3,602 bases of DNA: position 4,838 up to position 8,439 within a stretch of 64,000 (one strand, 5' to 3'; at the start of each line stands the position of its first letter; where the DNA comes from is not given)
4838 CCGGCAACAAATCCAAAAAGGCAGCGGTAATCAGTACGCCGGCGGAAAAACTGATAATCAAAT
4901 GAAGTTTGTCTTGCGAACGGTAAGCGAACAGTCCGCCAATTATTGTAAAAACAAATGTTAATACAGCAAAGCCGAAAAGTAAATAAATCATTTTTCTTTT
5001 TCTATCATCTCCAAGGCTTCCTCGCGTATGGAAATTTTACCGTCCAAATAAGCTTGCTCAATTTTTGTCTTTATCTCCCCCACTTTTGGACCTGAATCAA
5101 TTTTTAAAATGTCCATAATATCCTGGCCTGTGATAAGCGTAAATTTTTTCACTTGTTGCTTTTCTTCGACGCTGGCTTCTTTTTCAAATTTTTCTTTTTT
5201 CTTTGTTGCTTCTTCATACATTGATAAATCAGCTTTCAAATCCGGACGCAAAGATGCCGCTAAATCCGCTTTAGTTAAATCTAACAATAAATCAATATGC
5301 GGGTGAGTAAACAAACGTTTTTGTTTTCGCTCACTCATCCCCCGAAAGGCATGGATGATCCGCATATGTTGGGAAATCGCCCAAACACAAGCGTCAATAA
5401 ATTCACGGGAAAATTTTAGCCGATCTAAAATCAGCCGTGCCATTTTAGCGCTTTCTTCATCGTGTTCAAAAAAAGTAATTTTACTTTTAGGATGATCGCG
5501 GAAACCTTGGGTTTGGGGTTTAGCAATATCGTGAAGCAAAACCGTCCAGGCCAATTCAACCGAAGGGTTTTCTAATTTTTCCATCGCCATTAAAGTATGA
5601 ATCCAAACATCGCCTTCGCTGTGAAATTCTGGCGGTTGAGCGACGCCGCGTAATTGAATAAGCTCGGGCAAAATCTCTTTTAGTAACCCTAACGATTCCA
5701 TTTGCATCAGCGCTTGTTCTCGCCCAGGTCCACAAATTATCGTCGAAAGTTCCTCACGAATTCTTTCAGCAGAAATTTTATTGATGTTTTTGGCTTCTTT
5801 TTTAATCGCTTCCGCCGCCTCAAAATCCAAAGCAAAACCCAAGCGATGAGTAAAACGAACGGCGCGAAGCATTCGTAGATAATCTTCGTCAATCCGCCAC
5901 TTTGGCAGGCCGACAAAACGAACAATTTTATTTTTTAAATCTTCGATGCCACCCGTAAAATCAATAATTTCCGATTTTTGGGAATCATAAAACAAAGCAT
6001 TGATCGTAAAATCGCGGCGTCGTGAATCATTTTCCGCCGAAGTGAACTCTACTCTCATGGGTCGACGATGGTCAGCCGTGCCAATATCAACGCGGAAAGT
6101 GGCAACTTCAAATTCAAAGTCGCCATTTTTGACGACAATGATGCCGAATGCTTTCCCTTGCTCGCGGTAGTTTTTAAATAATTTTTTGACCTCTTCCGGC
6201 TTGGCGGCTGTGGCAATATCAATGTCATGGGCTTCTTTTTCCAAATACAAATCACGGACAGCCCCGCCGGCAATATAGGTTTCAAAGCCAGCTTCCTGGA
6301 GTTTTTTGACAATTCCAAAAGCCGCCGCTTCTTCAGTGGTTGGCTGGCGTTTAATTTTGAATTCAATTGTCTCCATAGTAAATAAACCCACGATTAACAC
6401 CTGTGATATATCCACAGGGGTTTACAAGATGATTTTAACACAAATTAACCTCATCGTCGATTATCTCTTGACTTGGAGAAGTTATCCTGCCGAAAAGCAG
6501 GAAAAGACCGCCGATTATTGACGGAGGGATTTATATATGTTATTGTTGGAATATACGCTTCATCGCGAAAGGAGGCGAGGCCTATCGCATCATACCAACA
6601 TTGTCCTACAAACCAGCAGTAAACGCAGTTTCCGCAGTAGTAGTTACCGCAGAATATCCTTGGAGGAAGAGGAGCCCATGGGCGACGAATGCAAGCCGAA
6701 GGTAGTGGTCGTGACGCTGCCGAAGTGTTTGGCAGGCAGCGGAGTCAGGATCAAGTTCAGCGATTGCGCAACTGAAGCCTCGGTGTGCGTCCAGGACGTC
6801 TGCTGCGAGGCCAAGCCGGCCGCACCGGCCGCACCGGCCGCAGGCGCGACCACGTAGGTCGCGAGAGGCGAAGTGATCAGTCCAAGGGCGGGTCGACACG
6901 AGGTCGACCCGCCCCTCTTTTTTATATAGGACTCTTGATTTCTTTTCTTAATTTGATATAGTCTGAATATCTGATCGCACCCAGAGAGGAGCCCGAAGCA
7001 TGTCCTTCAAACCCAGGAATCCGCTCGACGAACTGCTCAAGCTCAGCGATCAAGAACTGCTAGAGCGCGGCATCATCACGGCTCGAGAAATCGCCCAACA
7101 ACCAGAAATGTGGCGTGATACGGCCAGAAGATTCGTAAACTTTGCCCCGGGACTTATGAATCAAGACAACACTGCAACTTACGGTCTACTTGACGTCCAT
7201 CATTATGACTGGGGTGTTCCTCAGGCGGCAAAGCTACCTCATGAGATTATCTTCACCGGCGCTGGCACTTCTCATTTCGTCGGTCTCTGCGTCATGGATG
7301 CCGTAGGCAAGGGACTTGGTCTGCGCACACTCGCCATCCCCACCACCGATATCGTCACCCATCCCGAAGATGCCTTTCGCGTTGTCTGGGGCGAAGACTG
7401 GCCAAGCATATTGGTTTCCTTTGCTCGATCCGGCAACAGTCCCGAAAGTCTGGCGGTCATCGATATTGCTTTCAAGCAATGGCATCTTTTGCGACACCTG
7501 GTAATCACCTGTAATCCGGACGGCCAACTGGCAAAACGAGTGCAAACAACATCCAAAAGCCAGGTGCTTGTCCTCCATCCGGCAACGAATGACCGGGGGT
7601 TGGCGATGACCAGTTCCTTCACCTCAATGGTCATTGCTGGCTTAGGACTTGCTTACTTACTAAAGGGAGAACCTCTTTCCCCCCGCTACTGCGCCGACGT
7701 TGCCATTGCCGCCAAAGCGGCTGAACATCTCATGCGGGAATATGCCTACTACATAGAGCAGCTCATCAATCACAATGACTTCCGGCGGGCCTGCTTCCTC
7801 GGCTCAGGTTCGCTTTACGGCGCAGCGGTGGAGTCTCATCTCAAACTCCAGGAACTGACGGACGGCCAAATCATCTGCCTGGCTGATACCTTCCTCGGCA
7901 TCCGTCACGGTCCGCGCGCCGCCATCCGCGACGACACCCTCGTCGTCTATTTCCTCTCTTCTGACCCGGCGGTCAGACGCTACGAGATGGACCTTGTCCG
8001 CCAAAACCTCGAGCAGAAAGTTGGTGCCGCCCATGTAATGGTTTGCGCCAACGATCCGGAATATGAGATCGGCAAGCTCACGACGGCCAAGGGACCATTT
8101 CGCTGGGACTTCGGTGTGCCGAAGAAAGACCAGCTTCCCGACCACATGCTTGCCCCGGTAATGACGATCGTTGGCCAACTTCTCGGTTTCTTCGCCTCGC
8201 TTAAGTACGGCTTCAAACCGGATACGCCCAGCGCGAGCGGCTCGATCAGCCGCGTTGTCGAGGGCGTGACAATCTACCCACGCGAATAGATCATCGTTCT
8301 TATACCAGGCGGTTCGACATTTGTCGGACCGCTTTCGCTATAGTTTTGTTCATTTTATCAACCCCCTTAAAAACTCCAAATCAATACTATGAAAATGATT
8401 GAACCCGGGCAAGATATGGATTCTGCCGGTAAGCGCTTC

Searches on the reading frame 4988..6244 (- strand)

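Call 69: search_protein_families(library=pfam, proteins=[window:4988-6244:-], max_evalue=0.001)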
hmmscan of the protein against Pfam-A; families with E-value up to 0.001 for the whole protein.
window:4988-6244:- (418 aa): 4 families
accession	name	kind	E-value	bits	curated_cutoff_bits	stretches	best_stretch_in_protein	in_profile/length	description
PF01743.26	PolyA_pol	-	9.4e-31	107.2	23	1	1-109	13-126/126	Poly A polymerase head domain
PF12627.12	PolyA_pol_RNAbd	-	7.6e-16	58.1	22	1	136-195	1-60/64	Probable RNA and SrmB- binding site of polymerase A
PF01966.28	HD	-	1.4e-06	29.1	22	1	218-299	13-92/116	HD domain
PF13735.12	tRNA_NucTran2_2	-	7.8e-06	26.4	27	1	361-412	93-146/149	tRNA nucleotidyltransferase domain 2 putative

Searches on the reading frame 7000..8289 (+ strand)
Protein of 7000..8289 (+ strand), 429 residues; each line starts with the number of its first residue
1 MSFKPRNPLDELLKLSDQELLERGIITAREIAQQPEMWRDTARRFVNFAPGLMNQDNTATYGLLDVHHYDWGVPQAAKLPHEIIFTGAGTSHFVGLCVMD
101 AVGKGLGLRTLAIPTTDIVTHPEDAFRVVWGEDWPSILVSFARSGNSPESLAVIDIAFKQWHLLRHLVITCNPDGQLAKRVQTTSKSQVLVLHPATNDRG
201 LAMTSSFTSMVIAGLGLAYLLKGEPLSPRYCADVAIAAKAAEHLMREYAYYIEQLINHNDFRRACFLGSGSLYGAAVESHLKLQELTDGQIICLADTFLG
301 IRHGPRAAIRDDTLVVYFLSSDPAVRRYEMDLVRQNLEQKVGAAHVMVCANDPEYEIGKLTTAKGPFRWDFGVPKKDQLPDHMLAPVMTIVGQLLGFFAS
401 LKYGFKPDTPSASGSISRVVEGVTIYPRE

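Call 69: search_protein_families(library=pfam, proteins=[window:7000-8289:+], max_evalue=0.001)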
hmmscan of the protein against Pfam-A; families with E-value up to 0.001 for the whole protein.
window:7000-8289:+ (429 aa): 1 family
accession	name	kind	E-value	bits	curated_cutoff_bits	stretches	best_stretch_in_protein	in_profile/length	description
PF01380.27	SIS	-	3.7e-08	33.7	25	0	262-322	6-64/131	SIS domain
